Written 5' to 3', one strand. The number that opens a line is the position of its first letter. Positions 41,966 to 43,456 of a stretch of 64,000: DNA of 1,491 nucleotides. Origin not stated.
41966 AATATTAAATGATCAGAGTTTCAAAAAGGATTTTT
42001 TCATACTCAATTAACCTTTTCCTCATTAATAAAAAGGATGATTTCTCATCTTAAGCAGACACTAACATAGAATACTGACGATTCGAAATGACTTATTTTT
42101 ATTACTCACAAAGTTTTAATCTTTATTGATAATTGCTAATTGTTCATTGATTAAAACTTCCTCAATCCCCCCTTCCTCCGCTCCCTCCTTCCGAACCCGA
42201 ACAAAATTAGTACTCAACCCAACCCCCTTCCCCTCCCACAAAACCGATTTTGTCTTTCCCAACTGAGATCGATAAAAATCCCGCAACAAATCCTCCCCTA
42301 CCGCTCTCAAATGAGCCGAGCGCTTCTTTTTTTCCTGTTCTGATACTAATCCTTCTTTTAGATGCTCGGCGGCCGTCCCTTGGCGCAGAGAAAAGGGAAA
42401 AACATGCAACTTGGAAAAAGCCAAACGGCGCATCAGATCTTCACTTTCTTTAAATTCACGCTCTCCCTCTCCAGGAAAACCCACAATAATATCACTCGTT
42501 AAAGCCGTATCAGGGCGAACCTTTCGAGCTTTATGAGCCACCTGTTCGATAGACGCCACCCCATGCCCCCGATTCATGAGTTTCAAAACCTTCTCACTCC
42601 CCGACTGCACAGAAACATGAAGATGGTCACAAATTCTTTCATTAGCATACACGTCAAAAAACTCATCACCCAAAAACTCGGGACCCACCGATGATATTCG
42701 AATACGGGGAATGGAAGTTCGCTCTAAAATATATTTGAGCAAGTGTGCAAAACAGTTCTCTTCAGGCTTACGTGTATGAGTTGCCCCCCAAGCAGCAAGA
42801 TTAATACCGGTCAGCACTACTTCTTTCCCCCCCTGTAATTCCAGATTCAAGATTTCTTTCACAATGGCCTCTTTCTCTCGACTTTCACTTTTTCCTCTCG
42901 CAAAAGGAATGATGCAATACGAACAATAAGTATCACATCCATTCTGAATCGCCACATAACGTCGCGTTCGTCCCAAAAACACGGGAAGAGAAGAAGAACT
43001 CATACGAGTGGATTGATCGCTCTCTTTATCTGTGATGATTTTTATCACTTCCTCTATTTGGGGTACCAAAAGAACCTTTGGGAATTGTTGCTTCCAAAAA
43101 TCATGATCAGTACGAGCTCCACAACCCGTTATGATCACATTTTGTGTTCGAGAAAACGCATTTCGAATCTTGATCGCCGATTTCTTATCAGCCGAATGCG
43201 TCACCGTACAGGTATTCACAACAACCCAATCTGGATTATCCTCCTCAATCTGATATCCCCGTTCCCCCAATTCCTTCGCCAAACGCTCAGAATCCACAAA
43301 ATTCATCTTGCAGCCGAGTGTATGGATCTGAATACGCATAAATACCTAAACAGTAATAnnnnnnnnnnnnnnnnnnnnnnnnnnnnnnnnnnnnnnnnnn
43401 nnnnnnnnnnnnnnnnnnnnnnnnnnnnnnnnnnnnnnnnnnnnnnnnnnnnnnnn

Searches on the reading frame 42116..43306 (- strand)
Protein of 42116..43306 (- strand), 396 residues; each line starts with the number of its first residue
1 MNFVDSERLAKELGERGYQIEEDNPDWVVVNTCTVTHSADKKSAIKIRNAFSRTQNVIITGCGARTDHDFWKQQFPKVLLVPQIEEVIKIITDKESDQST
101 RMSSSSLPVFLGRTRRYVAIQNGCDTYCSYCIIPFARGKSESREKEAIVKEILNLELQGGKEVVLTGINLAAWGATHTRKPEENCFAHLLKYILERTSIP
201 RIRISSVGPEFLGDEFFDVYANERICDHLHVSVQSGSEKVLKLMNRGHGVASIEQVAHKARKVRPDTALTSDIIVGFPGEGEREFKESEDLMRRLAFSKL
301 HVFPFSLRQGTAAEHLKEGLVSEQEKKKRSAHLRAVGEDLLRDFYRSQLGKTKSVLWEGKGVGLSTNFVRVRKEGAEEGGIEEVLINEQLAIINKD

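Call 89: search_protein_families(library=pfam, proteins=[window:42116-43306:-], max_evalue=0.001)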
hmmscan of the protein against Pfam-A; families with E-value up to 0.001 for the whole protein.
window:42116-43306:- (396 aa): 2 families
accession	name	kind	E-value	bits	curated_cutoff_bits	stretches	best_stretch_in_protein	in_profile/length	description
PF04055.27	Radical_SAM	-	5.9e-25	88.8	29.5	1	120-291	3-165/166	Radical SAM superfamily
PF00919.26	UPF0004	-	4.9e-14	52.6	27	1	1-79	11-94/98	Uncharacterized protein family UPF0004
